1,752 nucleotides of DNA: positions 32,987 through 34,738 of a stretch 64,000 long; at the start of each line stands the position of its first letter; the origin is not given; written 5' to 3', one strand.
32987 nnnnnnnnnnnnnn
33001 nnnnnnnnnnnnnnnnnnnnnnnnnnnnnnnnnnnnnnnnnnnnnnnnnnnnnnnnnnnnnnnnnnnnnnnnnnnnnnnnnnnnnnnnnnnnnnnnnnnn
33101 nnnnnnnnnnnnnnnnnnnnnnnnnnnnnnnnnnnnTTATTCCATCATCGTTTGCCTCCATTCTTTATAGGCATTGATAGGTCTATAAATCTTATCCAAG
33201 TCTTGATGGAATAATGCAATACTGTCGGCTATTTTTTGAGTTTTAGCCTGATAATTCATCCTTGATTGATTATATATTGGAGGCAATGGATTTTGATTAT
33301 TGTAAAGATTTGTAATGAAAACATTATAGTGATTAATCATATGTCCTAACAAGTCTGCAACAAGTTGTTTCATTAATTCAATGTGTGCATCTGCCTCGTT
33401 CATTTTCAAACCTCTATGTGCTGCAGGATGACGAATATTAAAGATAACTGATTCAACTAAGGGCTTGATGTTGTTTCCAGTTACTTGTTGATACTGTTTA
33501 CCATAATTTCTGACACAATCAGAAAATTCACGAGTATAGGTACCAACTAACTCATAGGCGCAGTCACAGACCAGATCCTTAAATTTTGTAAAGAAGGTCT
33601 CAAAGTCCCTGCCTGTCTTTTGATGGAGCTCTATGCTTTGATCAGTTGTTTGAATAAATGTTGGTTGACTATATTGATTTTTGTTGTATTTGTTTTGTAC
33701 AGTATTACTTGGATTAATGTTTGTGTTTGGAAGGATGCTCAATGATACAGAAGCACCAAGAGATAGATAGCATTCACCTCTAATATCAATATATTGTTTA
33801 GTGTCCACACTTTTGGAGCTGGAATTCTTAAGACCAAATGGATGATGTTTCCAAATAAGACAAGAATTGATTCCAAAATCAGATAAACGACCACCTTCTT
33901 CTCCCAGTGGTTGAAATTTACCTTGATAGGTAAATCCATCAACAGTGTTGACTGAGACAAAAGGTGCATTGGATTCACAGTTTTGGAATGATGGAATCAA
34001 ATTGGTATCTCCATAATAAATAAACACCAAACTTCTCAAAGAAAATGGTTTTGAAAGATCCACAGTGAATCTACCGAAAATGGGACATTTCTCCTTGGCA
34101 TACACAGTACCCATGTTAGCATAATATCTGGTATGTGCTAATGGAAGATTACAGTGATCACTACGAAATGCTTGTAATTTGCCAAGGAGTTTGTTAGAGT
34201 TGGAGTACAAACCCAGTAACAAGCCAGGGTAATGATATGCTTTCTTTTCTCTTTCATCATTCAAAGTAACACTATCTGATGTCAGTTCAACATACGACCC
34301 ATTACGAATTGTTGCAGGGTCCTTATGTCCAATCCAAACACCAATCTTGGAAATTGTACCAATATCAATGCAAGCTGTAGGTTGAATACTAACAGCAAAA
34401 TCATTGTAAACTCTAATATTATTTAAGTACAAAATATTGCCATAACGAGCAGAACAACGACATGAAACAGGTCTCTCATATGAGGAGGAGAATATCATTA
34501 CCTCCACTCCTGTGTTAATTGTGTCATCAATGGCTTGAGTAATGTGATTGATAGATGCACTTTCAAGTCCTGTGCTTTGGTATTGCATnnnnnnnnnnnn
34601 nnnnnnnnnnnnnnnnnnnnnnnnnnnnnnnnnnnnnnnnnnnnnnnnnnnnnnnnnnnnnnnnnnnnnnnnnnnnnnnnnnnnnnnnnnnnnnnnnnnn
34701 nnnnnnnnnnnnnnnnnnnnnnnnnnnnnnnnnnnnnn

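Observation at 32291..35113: About 200-bp direct repeats (about 85% identity) bracket a 2.6-kb segment carrying one intronless lineage-specific ORF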

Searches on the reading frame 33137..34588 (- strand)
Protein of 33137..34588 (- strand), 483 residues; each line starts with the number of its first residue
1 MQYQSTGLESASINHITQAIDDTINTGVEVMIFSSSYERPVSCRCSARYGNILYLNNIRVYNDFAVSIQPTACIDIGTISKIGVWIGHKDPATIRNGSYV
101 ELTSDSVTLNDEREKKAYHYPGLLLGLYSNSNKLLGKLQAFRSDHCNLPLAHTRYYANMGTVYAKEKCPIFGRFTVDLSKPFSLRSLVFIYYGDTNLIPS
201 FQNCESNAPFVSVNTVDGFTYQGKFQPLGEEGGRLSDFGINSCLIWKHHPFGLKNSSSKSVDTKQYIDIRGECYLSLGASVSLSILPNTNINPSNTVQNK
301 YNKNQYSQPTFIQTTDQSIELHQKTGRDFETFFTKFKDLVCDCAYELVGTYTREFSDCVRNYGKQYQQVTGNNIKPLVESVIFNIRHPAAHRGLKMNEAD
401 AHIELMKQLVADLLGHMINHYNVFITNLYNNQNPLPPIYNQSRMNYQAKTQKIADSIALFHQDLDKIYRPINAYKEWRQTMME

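Call 6: search_protein_families(library=pfam, proteins=[window:33137-34588:-], max_evalue=0.01)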
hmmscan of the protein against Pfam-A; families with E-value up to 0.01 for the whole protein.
window:33137-34588:- (483 aa): 0 families

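Call 7: find_homologous_proteins(query=window:33140-34588:-)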
Query window:33140-34588:- (483 aa): 2 proteins with E <= 0.001 among 4312 candidates.
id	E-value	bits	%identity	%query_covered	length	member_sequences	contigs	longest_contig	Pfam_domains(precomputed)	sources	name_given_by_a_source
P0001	0.0e+0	1085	97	100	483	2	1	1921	-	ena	-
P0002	1.1e-243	827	78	100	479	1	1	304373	-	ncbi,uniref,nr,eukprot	ncbi:predicted protein [Naegleria gruberi]|uniref:Predicted protein n=1 Tax=Naegleria gruberi TaxID=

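Call 8: find_encoding_contigs(protein=P0002, flank=10000, max_places=4)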
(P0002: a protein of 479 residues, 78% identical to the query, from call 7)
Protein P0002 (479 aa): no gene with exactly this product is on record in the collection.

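Call 9: find_encoding_contigs(protein=P0001, flank=10000, max_places=4)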
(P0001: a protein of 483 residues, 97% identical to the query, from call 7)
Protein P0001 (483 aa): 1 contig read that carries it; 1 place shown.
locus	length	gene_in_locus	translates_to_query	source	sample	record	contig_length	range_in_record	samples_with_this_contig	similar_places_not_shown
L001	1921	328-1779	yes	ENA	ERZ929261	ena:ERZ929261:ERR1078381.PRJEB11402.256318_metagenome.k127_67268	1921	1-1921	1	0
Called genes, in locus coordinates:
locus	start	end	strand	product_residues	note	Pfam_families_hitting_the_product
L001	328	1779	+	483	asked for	-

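Call 12: find_encoding_contigs(protein=window:33137-34588:-, flank=10000, max_places=6)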
Protein window:33137-34588:- (483 aa): no gene with exactly this product is on record in the collection.

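Call 23: search_protein_representatives(protein=window:33140-34588:-)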
Query: 483 residues. Proteins with E-value up to 0.001 (for the whole library): 1; up to 1e-10: 1; up to 1e-30: 1. The best 1 are listed.
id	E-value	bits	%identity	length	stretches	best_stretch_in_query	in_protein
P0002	3.4e-244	827.3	79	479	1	1-483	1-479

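Call 26: find_related_loci(query=A2, collection=metagenome_contigs, flank=10000)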
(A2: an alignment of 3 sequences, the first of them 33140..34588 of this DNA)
Query A2 (483 aa) in metagenome_contigs; peptide patterns used: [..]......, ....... (x = any residue, [..] = any of these).
600 stretches matched a pattern, but none encodes a relative of the query by tblastn (E <= 1e-3).

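Call 30: predict_structure(alignment_id=A2)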
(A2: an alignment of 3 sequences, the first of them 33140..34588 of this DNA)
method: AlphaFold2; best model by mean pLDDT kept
length: 483 residues; sequences in the alignment: 3
mean_pLDDT: 38.4   pTM: 0.26
mean pLDDT of the five models: 38.4, 33.1, 28.9, 28.8, 28.6
residues with pLDDT >= 90: 0; 70-90: 25; 50-70: 66; < 50: 392
segments of 3 or more residues with pLDDT < 50: 1-12, 62-66, 85-378, 380-421, 426-428, 430-439, 467-483
pLDDT, mean of each block of 10 residues (from residue 1): 26 56 58 67 74 72 48 74 45 36 35 25 22 21 20 19 25 37 29 27 27 31 34 30 25 28 34 22 20 24 24 29 32 39 34 42 41 43 41 36 47 46 48 45 52 53 50 44 40
secondary structure, 60 per line:
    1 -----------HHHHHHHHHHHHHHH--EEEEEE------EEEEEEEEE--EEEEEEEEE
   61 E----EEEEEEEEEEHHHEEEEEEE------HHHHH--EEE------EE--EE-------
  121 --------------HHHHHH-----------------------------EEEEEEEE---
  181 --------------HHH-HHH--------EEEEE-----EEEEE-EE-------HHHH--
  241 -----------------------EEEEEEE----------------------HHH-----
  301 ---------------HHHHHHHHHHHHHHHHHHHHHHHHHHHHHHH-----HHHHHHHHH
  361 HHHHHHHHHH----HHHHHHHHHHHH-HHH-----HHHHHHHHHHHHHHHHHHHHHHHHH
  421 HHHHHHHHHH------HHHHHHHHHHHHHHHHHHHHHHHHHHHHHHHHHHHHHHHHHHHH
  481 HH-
elements in order: H12-26 E29-34 E41-49 E52-61 E66-75 E79-85 H92-96 E99-101 H135-140 E170-177 E210-214 E220-224 H235-238 E264-270 H316-346 H352-370 H375-386 H396-430 H437-482

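Call 31: list_cluster_members(proteins=[window:33140-34588:-, P0001, P0002, P0003])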
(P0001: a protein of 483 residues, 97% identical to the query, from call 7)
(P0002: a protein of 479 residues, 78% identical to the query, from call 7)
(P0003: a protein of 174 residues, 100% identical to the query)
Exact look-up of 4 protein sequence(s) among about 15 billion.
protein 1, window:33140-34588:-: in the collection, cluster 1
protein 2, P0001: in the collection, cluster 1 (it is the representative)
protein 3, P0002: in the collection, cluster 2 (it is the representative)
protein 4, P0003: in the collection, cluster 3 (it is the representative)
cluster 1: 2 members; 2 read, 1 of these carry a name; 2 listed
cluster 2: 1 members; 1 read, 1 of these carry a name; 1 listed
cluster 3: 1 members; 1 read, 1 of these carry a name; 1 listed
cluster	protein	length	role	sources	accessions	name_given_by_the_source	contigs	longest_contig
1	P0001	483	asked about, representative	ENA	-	-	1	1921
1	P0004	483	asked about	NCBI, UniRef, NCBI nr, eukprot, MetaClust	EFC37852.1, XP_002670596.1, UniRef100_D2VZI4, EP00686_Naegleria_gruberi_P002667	hypothetical protein NAEGRDRAFT_81826 [Naegleria gruberi] | Uncharacterized protein n=1 Tax=Naegleria gruberi TaxID=5762 RepID=D2VZI4_NAEGR | uncharacterized protein NAEGRDRAFT_81826 [Naegleria gruberi]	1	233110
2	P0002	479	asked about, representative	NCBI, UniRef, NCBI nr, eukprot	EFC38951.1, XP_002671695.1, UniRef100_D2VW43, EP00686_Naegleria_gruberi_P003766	predicted protein [Naegleria gruberi] | Predicted protein n=1 Tax=Naegleria gruberi TaxID=5762 RepID=D2VW43_NAEGR | uncharacterized protein NAEGRDRAFT_52722 [Naegleria gruberi]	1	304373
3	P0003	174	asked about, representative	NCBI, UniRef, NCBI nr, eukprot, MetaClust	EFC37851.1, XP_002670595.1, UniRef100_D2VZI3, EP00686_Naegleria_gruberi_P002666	predicted protein [Naegleria gruberi] | Predicted protein n=1 Tax=Naegleria gruberi TaxID=5762 RepID=D2VZI3_NAEGR | uncharacterized protein NAEGRDRAFT_53502 [Naegleria gruberi]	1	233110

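Call 44: search_protein_families(library=pfam, proteins=[window:33140-34588:-, P0002], max_evalue=10)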
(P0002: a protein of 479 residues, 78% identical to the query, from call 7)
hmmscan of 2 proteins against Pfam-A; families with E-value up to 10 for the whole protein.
window:33140-34588:- (483 aa): 1 family
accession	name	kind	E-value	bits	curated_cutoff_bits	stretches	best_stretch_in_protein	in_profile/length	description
PF07529.18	HSA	-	0.04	14.6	23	1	441-466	28-53/71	HSA domain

P0002 (479 aa): 1 family
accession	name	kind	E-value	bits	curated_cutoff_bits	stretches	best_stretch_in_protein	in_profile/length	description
PF00660.22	SRP1_TIP1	-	0.051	14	25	1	397-448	10-58/99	Seripauperin and TIP1 family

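Call 45: search_solved_structures(query=A2, max_evalue=10)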
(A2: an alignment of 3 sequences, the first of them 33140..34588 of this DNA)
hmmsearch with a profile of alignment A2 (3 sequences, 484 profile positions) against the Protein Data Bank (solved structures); distinct sequences matched with E-value up to 10: 0.

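Call 46: find_related_loci(query=A2, collection=viral_contigs, flank=5000)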
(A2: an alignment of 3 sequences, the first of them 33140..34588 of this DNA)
Query A2 (483 aa) in viral_contigs; peptide patterns used: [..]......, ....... (x = any residue, [..] = any of these).
105 stretches matched a pattern, but none encodes a relative of the query by tblastn (E <= 1e-3).

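Call 69: find_related_loci(query=A2, collection=genome_contigs, flank=10000)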
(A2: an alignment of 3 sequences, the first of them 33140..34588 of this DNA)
Query A2 (483 aa) in genome_contigs; peptide patterns used: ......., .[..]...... (x = any residue, [..] = any of these).
35 stretches matched a pattern, but none encodes a relative of the query by tblastn (E <= 1e-3).
